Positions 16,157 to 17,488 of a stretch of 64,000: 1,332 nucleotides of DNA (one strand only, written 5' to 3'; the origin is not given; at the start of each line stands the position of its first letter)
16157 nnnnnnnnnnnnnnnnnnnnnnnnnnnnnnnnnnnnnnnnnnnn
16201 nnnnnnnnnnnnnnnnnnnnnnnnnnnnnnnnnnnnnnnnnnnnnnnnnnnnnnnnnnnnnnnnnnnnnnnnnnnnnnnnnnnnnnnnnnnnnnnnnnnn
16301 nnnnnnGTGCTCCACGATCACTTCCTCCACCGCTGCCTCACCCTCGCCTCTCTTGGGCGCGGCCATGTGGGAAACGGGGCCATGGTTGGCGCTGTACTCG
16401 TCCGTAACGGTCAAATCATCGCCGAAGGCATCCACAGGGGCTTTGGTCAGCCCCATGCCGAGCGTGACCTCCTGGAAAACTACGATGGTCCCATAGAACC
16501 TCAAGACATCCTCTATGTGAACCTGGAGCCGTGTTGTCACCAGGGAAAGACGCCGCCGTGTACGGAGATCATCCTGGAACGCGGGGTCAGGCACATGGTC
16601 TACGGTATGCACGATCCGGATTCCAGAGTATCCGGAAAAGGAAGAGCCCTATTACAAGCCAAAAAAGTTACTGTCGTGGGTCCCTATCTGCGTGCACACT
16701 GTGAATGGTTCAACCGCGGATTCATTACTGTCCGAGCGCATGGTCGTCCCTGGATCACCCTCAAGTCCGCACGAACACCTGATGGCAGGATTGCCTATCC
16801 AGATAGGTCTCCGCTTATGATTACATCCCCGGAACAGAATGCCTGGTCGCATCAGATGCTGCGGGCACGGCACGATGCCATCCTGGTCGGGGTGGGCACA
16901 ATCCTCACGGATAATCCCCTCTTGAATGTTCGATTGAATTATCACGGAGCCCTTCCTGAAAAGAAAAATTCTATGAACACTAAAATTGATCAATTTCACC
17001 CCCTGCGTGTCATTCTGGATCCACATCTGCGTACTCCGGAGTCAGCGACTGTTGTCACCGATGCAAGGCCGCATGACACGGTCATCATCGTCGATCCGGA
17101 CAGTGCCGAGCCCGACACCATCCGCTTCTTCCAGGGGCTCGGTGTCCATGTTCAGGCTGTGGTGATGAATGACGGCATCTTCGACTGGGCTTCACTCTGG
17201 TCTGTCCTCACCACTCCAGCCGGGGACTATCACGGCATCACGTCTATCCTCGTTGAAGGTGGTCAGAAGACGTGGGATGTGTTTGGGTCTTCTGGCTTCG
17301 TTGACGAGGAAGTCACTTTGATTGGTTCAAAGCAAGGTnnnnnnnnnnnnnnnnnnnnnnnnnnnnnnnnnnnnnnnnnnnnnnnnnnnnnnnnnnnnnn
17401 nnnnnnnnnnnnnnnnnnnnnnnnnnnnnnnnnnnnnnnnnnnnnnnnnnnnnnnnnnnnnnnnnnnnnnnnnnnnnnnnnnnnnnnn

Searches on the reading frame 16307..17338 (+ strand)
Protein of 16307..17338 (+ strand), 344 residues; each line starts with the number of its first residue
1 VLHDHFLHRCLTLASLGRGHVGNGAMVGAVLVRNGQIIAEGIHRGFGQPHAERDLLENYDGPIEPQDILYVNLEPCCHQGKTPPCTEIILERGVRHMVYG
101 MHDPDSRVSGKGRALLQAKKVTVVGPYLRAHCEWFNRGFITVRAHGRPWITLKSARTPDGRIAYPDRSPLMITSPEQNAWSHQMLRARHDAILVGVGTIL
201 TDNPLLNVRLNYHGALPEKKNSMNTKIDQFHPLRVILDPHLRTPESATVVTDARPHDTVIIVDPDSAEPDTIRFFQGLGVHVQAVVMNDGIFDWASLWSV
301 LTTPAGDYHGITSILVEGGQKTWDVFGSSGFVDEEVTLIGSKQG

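Call 17: search_protein_families(library=pfam, proteins=[window:16307-17338:+], max_evalue=0.01)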
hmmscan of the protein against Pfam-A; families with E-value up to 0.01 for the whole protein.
window:16307-17338:+ (344 aa): 4 families
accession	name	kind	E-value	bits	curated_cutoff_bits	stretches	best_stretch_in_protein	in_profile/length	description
PF01872.23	RibD_C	-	4.3e-22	79.3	24.1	1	148-340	1-161/197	RibD C-terminal domain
PF00383.29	dCMP_cyt_deam_1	-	6.2e-11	42.5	25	1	3-101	4-102/102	Cytidine and deoxycytidylate deaminase zinc-binding region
PF14437.12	MafB19-deam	-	0.0011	19.3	27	1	25-110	23-110/142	MafB19-like deaminase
PF18785.7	Inv-AAD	-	0.0029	17.9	26.5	1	63-124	50-115/129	Invertebrate-AID/APOBEC-deaminase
